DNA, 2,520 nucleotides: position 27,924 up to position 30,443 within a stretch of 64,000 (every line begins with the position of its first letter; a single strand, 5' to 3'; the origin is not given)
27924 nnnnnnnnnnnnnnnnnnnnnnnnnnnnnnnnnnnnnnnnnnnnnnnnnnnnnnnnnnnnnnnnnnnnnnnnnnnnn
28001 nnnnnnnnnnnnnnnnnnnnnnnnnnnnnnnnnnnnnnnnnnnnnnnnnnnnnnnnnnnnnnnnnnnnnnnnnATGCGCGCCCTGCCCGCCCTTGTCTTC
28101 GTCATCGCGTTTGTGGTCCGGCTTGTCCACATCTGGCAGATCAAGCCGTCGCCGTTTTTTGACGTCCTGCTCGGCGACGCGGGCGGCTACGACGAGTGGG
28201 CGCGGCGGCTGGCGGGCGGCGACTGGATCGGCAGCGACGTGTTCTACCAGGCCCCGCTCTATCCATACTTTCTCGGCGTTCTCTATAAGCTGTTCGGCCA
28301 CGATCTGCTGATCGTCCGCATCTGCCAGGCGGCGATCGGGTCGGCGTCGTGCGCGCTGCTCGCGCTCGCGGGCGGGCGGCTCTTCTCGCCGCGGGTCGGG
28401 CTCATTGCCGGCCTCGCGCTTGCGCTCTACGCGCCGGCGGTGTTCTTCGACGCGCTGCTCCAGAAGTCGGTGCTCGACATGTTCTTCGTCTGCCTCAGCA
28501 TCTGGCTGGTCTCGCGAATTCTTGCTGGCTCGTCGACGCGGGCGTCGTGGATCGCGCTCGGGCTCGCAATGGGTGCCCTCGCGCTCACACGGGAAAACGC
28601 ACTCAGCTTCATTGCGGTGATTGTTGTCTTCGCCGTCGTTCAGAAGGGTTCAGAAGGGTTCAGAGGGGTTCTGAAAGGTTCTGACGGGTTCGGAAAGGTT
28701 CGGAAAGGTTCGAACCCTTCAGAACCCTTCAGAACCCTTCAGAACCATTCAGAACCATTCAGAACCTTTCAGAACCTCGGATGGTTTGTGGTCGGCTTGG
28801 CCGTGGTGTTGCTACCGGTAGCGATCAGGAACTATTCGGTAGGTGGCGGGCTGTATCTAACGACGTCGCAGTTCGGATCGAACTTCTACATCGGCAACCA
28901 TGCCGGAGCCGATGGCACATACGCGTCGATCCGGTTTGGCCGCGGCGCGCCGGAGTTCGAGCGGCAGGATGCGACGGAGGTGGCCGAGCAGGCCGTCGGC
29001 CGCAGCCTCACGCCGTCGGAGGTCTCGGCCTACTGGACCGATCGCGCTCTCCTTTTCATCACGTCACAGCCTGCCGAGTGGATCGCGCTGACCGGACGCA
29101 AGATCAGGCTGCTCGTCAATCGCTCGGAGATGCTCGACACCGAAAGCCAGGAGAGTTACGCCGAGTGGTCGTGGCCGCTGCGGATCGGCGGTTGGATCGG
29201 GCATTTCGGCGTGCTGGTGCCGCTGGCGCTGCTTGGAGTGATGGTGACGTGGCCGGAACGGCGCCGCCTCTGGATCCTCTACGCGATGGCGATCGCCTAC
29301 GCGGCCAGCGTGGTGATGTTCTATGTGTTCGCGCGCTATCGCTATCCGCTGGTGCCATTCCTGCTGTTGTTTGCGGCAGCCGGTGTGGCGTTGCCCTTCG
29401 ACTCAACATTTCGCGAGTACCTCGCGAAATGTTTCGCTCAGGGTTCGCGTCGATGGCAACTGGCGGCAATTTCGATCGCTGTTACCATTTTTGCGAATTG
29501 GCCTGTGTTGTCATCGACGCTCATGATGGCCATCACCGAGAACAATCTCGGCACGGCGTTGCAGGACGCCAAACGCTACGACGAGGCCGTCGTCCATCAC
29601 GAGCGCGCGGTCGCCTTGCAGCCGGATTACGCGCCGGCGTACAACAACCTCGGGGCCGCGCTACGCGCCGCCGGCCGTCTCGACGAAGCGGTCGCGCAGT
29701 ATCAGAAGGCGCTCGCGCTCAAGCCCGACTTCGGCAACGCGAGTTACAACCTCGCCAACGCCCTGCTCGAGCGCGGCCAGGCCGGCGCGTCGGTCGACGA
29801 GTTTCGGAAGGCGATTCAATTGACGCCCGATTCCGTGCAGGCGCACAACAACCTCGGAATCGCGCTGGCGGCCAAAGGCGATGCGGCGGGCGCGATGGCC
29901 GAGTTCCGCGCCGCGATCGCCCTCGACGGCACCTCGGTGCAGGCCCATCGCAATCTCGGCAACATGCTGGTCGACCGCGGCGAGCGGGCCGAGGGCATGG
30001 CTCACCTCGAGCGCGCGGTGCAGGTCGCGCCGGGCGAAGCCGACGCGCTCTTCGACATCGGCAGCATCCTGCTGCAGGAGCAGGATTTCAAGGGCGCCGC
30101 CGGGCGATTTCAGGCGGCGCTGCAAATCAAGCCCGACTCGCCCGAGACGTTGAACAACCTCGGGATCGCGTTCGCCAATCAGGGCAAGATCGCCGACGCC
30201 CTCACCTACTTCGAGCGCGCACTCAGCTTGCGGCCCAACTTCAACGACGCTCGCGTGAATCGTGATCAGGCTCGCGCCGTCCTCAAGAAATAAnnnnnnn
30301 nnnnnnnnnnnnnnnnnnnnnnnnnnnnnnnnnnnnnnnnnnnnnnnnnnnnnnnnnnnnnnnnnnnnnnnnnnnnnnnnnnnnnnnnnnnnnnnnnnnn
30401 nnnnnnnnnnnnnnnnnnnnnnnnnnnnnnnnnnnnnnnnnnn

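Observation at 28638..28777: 140-nt palindrome made of fourteen 10-nt words, translated in frame inside a GT39/TPR membrane protein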

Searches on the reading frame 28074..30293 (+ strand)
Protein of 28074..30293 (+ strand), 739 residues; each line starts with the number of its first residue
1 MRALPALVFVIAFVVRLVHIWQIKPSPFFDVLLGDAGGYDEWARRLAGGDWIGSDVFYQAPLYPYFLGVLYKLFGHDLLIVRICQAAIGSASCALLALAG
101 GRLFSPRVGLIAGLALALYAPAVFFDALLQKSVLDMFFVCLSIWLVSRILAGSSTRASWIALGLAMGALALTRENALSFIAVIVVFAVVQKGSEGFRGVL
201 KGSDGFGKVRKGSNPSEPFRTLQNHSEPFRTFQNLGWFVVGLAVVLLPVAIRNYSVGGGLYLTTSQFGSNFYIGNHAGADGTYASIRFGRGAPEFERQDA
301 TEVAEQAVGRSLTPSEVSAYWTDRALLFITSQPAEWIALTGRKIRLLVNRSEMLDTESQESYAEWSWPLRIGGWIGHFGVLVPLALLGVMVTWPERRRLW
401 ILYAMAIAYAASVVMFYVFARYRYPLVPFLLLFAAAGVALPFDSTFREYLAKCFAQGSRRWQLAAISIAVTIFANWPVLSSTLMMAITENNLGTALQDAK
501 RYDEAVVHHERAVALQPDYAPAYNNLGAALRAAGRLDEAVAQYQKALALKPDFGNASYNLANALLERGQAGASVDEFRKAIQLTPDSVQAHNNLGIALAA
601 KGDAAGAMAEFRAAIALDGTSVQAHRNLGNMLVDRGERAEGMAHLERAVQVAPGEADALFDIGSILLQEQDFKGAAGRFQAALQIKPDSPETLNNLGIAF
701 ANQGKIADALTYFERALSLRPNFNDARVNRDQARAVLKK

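Call 8: search_protein_families(library=pfam, proteins=[window:28074-30293:+], max_evalue=0.01)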
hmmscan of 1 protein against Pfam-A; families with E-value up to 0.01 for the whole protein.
window:28074-30293:+ (739 aa): 24 families
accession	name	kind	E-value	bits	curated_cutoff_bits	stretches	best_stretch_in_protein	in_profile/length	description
PF13414.12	TPR_11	-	7.9e-43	144.3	26.8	5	527-566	1-40/42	TPR repeat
PF07719.23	TPR_2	-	4.5e-40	132.9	27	3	690-722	1-33/34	Tetratricopeptide repeat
PF00515.34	TPR_1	-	1.7e-39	132.4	27.8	3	691-723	2-34/34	Tetratricopeptide repeat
PF13431.12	TPR_17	-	9.7e-28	94.5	24.4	4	510-540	3-33/34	Tetratricopeptide repeat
PF13181.12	TPR_8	-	2.4e-27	93.2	25.7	2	520-552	1-33/34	Tetratricopeptide repeat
PF13432.12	TPR_16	-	6e-26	91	32.7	3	558-619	1-62/65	Tetratricopeptide repeat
PF13424.12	TPR_12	-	2.1e-24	85.9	30.1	3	485-550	2-75/77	Tetratricopeptide repeat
PF13374.12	TPR_10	-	2e-22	78.9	27.5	3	522-549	4-31/42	Tetratricopeptide repeat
PF13428.12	TPR_14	-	5.1e-22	76.6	23.5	1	523-561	4-42/44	Tetratricopeptide repeat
PF14559.12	TPR_19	-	1.1e-21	77.4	25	4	666-728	1-61/68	Tetratricopeptide repeat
PF13371.12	TPR_9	-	8e-16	58.3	35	2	669-734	8-69/73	Tetratricopeptide repeat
PF13176.12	TPR_7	-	5.5e-14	51.4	27.9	1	522-555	1-34/36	Tetratricopeptide repeat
PF13231.12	PMT_2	-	5.2e-13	49.9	26.1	1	59-191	2-133/160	Dolichyl-phosphate-mannose-protein mannosyltransferase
PF23914.1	TPR_CcmH_CycH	-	1.1e-08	35.6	42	2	578-689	40-154/158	Cytochrome c-type biogenesis protein H TPR domain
PF24575.1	TPR_Slam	-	4.1e-08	34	35.2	1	527-577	54-104/104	Surface lipoprotein assembly modifier, N-terminal TPR repeats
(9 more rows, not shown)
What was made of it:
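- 28074..30293 (+): Host gene: 739-aa membrane glycosyltransferase (PMT_2 domain, GT-C type) with a C-terminal TPR array. Pfam PMT_2 matches residues 59-191 (E 5e-13, 49.9 bits against a cut-off of 26.1) and stops at the insert; many TPR families match (call 8).
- On Host gene: GT-C glycosyltransferase with TPR domain: Call 8.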

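Call 9: find_homologous_proteins(query=window:28074-30293:+, max_evalue=1e-20)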
Query window:28074-30293:+ (739 aa): 4248 proteins with E <= 1e-20 among 8000 candidates; the best 120 are listed.
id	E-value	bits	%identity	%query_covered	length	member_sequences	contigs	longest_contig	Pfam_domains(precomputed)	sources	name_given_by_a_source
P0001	0.0e+0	1644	100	100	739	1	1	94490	PF03704.24,PF13431.13,PF23914.2,PF13414.13,PF13176.13,PF13428.13,PF25064.2,PF13374.13,PF14559.13,PF24575.2,PF13371.13,PF00515.35,PF13424.13,PF21033.5,PF13432.13,PF13181.13,PF07719.24,PF13174.13,PF13231.13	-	-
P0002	0.0e+0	1297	82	100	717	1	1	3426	PF03704.24,PF13431.13,PF23914.2,PF13414.13,PF13176.13,PF13428.13,PF13374.13,PF07721.21,PF14559.13,PF24575.2,PF13371.13,PF00515.35,PF13424.13,PF21033.5,PF13432.13,PF13181.13,PF07719.24,PF13174.13,PF13231.13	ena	-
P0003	0.0e+0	1281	78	99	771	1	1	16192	PF03704.24,PF13431.13,PF23914.2,PF13414.13,PF13176.13,PF13428.13,PF25064.2,PF13374.13,PF14559.13,PF24575.2,PF13371.13,PF00515.35,PF13424.13,PF21033.5,PF13432.13,PF13181.13,PF07719.24,PF13174.13,PF13231.13,PF10373.16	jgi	jgi:tetratricopeptide (TPR) repeat protein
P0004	0.0e+0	1253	80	100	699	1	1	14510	PF03704.24,PF13431.13,PF23914.2,PF13414.13,PF13176.13,PF13428.13,PF13374.13,PF07721.21,PF14559.13,PF24575.2,PF13371.13,PF00515.35,PF13424.13,PF21033.5,PF13432.13,PF13181.13,PF07719.24,PF13231.13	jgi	-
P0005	0.0e+0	1234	78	100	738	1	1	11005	PF03704.24,PF13431.13,PF23914.2,PF13414.13,PF13176.13,PF13428.13,PF25064.2,PF13374.13,PF07721.21,PF14559.13,PF24575.2,PF13371.13,PF00515.35,PF13424.13,PF21033.5,PF13432.13,PF13181.13,PF07719.24,PF13174.13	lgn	-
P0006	0.0e+0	1232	78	99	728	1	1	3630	PF03704.24,PF13431.13,PF23914.2,PF13414.13,PF13176.13,PF13428.13,PF25064.2,PF13374.13,PF07721.21,PF14559.13,PF24575.2,PF13371.13,PF00515.35,PF13424.13,PF21033.5,PF13432.13,PF13181.13,PF07719.24,PF13174.13,PF13231.13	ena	-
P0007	0.0e+0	1169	75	100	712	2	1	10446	PF03704.24,PF13431.13,PF23914.2,PF13414.13,PF13176.13,PF13428.13,PF13374.13,PF07721.21,PF14559.13,PF24575.2,PF13371.13,PF00515.35,PF13424.13,PF21033.5,PF13432.13,PF13429.13,PF13181.13,PF07719.24,PF13174.13,PF13231.13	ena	-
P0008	0.0e+0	1153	73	99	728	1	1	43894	PF03704.24,PF13431.13,PF23914.2,PF13414.13,PF13176.13,PF13428.13,PF25064.2,PF13374.13,PF14559.13,PF24575.2,PF13371.13,PF00515.35,PF13424.13,PF21033.5,PF13432.13,PF13181.13,PF07719.24,PF13174.13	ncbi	-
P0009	0.0e+0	1130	71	99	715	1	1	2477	PF13431.13,PF23914.2,PF13414.13,PF13176.13,PF13428.13,PF13374.13,PF14559.13,PF24575.2,PF13371.13,PF00515.35,PF13424.13,PF13432.13,PF13181.13,PF07719.24,PF13231.13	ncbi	-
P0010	0.0e+0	1096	69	100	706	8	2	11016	PF13431.13,PF23914.2,PF13414.13,PF13176.13,PF13428.13,PF13374.13,PF07721.21,PF14559.13,PF24575.2,PF13371.13,PF00515.35,PF13424.13,PF21033.5,PF13432.13,PF13181.13,PF07719.24,PF13231.13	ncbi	-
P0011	0.0e+0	1093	68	100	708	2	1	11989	PF13431.13,PF13414.13,PF13176.13,PF13428.13,PF13374.13,PF14559.13,PF24575.2,PF13371.13,PF00515.35,PF13424.13,PF21033.5,PF13432.13,PF13181.13,PF07719.24,PF13231.13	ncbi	-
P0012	0.0e+0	1087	69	99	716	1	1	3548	PF13431.13,PF23914.2,PF13414.13,PF13176.13,PF13428.13,PF13374.13,PF07721.21,PF14559.13,PF24575.2,PF13371.13,PF00515.35,PF12895.14,PF13424.13,PF21033.5,PF13432.13,PF13181.13,PF07719.24,PF13231.13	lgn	-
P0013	0.0e+0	1084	69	99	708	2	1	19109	PF13431.13,PF13414.13,PF13176.13,PF13428.13,PF13374.13,PF14559.13,PF24575.2,PF13371.13,PF00515.35,PF13424.13,PF21033.5,PF13432.13,PF13181.13,PF07719.24,PF13231.13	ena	-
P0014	0.0e+0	1084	69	99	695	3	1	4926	PF13431.13,PF23914.2,PF13414.13,PF13176.13,PF13428.13,PF13374.13,PF07721.21,PF14559.13,PF24575.2,PF13371.13,PF00515.35,PF13424.13,PF13432.13,PF13181.13,PF07719.24,PF13231.13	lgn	-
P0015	0.0e+0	1075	68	100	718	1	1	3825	PF03704.24,PF13431.13,PF23914.2,PF13414.13,PF13176.13,PF13428.13,PF13374.13,PF14559.13,PF24575.2,PF13371.13,PF00515.35,PF13424.13,PF21033.5,PF13432.13,PF13181.13,PF07719.24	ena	-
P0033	0.0e+0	1049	66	100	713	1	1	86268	PF13431.13,PF23914.2,PF13414.13,PF13176.13,PF13428.13,PF13374.13,PF14559.13,PF24575.2,PF13371.13,PF00515.35,PF13424.13,PF21033.5,PF13432.13,PF13181.13,PF07719.24,PF13231.13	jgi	jgi:tetratricopeptide (TPR) repeat protein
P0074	0.0e+0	1026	65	100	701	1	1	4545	PF03704.24,PF13431.13,PF23914.2,PF13414.13,PF13176.13,PF13428.13,PF13374.13,PF14559.13,PF24575.2,PF13371.13,PF00515.35,PF13424.13,PF21033.5,PF13432.13,PF13181.13,PF07719.24,PF13231.13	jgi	jgi:tetratricopeptide (TPR) repeat protein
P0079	0.0e+0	1021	65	100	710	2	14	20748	PF13431.13,PF23914.2,PF13414.13,PF13176.13,PF13428.13,PF13374.13,PF14559.13,PF24575.2,PF13371.13,PF00515.35,PF13424.13,PF21033.5,PF13432.13,PF13181.13,PF07719.24,PF13231.13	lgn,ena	-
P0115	1.4e-296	1004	65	100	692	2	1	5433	PF13431.13,PF23914.2,PF13414.13,PF13176.13,PF13428.13,PF13374.13,PF14559.13,PF24575.2,PF13371.13,PF00515.35,PF13424.13,PF21033.5,PF13432.13,PF13181.13,PF07719.24,PF13231.13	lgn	-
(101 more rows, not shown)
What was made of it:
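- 28074..30293 (+): 4248 homologues were found (call 9).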

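Call 10: find_related_loci(query=window:28074-30293:+, collection=genome_contigs, flank=6000)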
Query window:28074-30293:+ (739 aa) in genome_contigs; peptide patterns used: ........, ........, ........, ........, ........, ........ (x = any residue, [..] = any of these).
73 stretches matched a pattern; 32 encode a relative of the query (tblastn E <= 1e-3); 31 distinct loci.
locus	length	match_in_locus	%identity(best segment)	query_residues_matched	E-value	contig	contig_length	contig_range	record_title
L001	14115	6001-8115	68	3-737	0e+0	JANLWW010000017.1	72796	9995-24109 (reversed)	MAG: Acidobacteriota bacterium isolate OTE_20_metabat_232 OTE_20_k141_2076560, whole genome shotgun sequence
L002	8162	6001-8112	67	7-739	0e+0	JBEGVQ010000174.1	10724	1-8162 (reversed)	MAG: Acidobacteriota bacterium isolate riogrande_2019_sw_WHONDRS-S19S_0066_B_bin.22 scaffold_2090920, whole genome shotg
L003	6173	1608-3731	67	3-737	0e+0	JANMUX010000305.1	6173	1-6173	MAG: Acidobacteriota bacterium isolate SOY_1_B_metabat.173 SOY_1_B_k141_948980, whole genome shotgun sequence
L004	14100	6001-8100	64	4-739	0e+0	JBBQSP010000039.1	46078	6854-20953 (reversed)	MAG: Vicinamibacterales bacterium isolate Co_metawrap_1760 Cmw_1760_k141_17109058_length_46078_cov_8.7757, whole genome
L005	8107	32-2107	65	3-739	0e+0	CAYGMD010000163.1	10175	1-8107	MAG TPA_asm: uncultured Acidobacterium sp. isolate ERP113451_co6_2 genome assembly, contig: NODE_2651_length_10175_cov_1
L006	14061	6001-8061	63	4-723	0e+0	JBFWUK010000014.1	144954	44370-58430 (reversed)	MAG: Vicinamibacterales bacterium isolate CA_2019_TPBF_69 NODE_1089_length_144954_cov_18.499962_TPBF, whole genome shotg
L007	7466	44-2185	61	3-739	0e+0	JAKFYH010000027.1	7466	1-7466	MAG: Acidobacteria bacterium isolate ND5_Bin_50 ND5_0010589, whole genome shotgun sequence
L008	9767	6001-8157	64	7-739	0e+0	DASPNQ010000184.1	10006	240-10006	MAG TPA_asm: Vicinamibacterales bacterium isolate SMAG_U12125 k141_552683, whole genome shotgun sequence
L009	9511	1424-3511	51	4-734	0e+0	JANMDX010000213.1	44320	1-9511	MAG: Acidobacteriota bacterium isolate OTE_75_metabat_1 OTE_75_k141_390018, whole genome shotgun sequence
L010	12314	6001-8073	52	8-737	0e+0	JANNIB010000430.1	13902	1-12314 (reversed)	MAG: Acidobacteriota bacterium isolate SOY_6_C_metabat_167_sub SOY_6_C_k141_1535480, whole genome shotgun sequence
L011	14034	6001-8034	51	16-729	0e+0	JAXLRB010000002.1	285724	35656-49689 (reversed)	MAG: Vicinamibacterales bacterium isolate STL-ACI18 C3.94.fa-2, whole genome shotgun sequence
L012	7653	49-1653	63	158-738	0e+0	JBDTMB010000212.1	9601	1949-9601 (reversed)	MAG: Vicinamibacterales bacterium isolate cluster3_bin.116 NODE_33178_length_9601_cov_6.468364, whole genome shotgun seq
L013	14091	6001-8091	53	3-739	0e+0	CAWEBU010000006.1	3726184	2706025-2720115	MAG: uncultured Acidobacteriota bacterium isolate MFD01275.bin.1.248 genome assembly, contig: contig_5965, whole genome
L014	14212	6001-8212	64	7-737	0e+0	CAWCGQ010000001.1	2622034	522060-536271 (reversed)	MAG: uncultured Acidimicrobiia bacterium isolate MFD01275.bin.1.78 genome assembly, contig: contig_1584, whole genome sh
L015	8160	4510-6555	53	6-737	0e+0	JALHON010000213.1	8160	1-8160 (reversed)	MAG: Acidobacteria bacterium isolate bin.151 c_000000030551, whole genome shotgun sequence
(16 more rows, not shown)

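Call 14: find_encoding_contigs(protein=P0003, flank=6000, max_places=2)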
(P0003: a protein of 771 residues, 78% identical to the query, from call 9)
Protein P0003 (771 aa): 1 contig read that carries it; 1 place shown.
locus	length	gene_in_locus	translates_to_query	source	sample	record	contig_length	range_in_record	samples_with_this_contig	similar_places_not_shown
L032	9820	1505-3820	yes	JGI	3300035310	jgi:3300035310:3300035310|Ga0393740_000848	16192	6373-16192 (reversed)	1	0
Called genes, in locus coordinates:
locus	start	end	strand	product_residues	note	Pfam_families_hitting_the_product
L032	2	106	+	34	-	?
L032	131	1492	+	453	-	PF00120:Gln-synt_C, PF18318:Gln-synt_C-ter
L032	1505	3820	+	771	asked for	PF00515:TPR_1, PF13414:TPR_11, PF13424:TPR_12, PF13432:TPR_16, PF00515:TPR_1, PF13414:TPR_11, PF13432:TPR_16, PF13371:TPR_9, +26 more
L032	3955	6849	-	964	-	PF13620:CarboxypepD_reg, PF13715:CarbopepD_reg_2 (weak), PF17210:SdrD_B (faint)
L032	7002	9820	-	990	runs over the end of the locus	PF13620:CarboxypepD_reg, PF07715:Plug (faint), PF25183:OMP_b-brl_4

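Call 15: find_encoding_contigs(protein=P0002, flank=3000, max_places=2)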
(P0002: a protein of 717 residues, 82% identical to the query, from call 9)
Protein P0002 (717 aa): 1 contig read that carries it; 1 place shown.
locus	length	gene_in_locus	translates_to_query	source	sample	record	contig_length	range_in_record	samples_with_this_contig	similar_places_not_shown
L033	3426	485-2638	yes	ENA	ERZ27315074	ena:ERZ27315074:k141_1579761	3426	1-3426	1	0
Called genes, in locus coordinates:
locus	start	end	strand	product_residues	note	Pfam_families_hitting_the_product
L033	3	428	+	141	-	?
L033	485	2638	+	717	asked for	PF13231:PMT_2, PF13424:TPR_12, PF13432:TPR_16, PF00515:TPR_1, PF13414:TPR_11, PF13432:TPR_16, PF14559:TPR_19, PF00515:TPR_1, +21 more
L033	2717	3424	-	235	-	?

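Call 16: find_encoding_contigs(protein=P0009, flank=3000, max_places=2)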
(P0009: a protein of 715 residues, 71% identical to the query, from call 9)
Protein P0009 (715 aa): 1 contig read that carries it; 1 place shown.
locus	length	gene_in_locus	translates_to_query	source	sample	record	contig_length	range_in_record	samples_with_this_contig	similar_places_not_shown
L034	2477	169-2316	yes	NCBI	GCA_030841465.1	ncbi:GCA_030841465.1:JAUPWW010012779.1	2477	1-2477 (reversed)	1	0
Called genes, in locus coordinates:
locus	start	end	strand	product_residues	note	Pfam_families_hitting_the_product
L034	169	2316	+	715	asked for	PF13231:PMT_2, PF13424:TPR_12, PF00515:TPR_1, PF07719:TPR_2 (weak), PF13181:TPR_8 (weak), PF13414:TPR_11, PF13432:TPR_16, PF14559:TPR_19 (weak), +9 more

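Call 17: find_encoding_contigs(protein=P0012, flank=3000, max_places=2)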
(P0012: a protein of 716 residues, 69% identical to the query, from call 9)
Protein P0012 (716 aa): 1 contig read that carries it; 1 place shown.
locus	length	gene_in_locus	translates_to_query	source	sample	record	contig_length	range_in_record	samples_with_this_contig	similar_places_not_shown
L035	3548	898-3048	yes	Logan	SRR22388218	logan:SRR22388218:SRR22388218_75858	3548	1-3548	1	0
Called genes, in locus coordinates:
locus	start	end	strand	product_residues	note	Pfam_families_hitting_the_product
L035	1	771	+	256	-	?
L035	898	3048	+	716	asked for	PF13231:PMT_2, PF13414:TPR_11 (weak), PF13424:TPR_12, PF13432:TPR_16 (weak), PF00515:TPR_1, PF13414:TPR_11, PF13432:TPR_16, PF13432:TPR_16, +16 more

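Call 35: find_encoding_contigs(protein=P0033, flank=5000, max_places=2)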
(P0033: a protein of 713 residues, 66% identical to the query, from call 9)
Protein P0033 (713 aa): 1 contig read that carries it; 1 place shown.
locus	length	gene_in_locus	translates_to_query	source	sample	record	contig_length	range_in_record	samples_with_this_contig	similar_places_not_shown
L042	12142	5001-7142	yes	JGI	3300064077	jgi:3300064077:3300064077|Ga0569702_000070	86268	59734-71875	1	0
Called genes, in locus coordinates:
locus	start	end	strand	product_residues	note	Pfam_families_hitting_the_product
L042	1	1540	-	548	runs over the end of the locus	PF00501:AMP-binding, PF13193:AMP-binding_C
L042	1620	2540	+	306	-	PF00657:Lipase_GDSL (weak), PF13472:Lipase_GDSL_2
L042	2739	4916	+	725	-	PF12437:GSIII_N, PF00120:Gln-synt_C, PF18318:Gln-synt_C-ter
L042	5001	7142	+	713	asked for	PF13231:PMT_2, PF13414:TPR_11 (weak), PF13424:TPR_12, PF14559:TPR_19 (weak), PF00515:TPR_1, PF07719:TPR_2 (weak), PF13414:TPR_11, PF13432:TPR_16, +14 more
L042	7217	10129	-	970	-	PF13620:CarboxypepD_reg, PF13715:CarbopepD_reg_2 (weak), PF17210:SdrD_B (faint)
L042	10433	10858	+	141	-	PF00254:FKBP_C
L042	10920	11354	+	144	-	PF00254:FKBP_C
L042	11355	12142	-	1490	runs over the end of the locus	PF00873:ACR_tran, PF03176:MMPL (weak), PF02321:OEP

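Call 36: find_encoding_contigs(protein=P0074, flank=5000, max_places=2)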
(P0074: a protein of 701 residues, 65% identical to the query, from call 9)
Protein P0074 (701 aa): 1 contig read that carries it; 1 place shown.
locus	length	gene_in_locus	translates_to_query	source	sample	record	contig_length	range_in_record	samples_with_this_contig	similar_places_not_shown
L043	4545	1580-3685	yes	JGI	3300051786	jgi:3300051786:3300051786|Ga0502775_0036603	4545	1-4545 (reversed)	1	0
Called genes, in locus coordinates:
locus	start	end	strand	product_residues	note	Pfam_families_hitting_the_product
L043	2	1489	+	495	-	?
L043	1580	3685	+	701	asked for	PF13231:PMT_2, PF13424:TPR_12, PF13432:TPR_16 (weak), PF14559:TPR_19 (weak), PF00515:TPR_1, PF13414:TPR_11, PF13432:TPR_16, PF13432:TPR_16, +14 more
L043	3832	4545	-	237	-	?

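Call 37: find_encoding_contigs(protein=P0079, flank=5000, max_places=3)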
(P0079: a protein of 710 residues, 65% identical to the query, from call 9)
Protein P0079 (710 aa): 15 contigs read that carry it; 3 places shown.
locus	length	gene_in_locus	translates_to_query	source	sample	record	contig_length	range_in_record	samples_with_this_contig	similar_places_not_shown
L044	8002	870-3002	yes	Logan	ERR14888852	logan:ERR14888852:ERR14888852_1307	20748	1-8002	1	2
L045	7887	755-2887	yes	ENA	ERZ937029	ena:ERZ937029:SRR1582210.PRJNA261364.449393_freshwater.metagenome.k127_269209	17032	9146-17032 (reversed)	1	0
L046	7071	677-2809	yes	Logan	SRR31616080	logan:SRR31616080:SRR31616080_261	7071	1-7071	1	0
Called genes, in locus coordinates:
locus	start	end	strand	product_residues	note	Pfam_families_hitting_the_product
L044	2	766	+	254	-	?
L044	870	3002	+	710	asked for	PF13231:PMT_2, PF13414:TPR_11 (weak), PF13424:TPR_12, PF13432:TPR_16 (weak), PF00515:TPR_1, PF07719:TPR_2, PF13414:TPR_11, PF13432:TPR_16, +12 more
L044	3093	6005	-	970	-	PF13620:CarboxypepD_reg, PF13715:CarbopepD_reg_2 (weak), PF17210:SdrD_B (weak)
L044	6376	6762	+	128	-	PF00254:FKBP_C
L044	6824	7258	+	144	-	PF00254:FKBP_C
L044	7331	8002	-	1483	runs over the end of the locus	PF00873:ACR_tran, PF02321:OEP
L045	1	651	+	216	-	?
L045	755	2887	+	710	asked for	PF13231:PMT_2, PF13414:TPR_11 (weak), PF13424:TPR_12, PF13432:TPR_16 (weak), PF00515:TPR_1, PF07719:TPR_2, PF13414:TPR_11, PF13432:TPR_16, +12 more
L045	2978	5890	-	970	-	PF13620:CarboxypepD_reg, PF13715:CarbopepD_reg_2 (weak), PF17210:SdrD_B (weak)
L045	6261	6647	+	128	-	PF00254:FKBP_C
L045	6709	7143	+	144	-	PF00254:FKBP_C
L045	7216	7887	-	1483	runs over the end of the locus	PF00873:ACR_tran, PF02321:OEP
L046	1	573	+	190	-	?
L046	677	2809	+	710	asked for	PF13231:PMT_2, PF13414:TPR_11 (weak), PF13424:TPR_12, PF13432:TPR_16 (weak), PF00515:TPR_1, PF07719:TPR_2, PF13414:TPR_11, PF13432:TPR_16, +12 more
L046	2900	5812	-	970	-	PF13620:CarboxypepD_reg, PF13715:CarbopepD_reg_2 (weak), PF17210:SdrD_B (weak)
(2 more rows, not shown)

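Call 38: find_encoding_contigs(protein=P0115, flank=5000, max_places=2)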
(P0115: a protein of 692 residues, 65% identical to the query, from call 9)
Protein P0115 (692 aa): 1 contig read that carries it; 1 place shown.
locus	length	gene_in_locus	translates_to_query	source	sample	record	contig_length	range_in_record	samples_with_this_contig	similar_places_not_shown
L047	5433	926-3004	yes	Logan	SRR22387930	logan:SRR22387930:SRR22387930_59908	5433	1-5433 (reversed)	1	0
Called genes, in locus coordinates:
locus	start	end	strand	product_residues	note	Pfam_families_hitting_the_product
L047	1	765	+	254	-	?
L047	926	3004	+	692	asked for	PF13231:PMT_2, PF13424:TPR_12, PF13432:TPR_16 (weak), PF00515:TPR_1, PF07719:TPR_2 (weak), PF13181:TPR_8 (weak), PF13414:TPR_11, PF13432:TPR_16, +11 more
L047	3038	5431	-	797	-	?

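Call 39: find_encoding_contigs(protein=P0014, flank=3000, max_places=2)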
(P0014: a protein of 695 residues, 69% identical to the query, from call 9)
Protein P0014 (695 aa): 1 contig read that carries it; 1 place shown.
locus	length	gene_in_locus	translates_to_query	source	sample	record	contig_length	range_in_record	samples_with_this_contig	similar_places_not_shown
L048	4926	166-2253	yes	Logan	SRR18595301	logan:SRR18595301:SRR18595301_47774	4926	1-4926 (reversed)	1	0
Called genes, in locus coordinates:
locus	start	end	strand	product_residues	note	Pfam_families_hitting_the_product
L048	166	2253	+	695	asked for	PF13231:PMT_2, PF00515:TPR_1 (weak), PF13414:TPR_11 (weak), PF13424:TPR_12, PF00515:TPR_1, PF13414:TPR_11, PF13432:TPR_16, PF13432:TPR_16, +15 more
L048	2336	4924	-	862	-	?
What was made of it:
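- Tried and rejected: Paralogy as an explanation for different cassettes in near-identical proteins was rejected, because all the loci are syntenic (calls 35-39).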
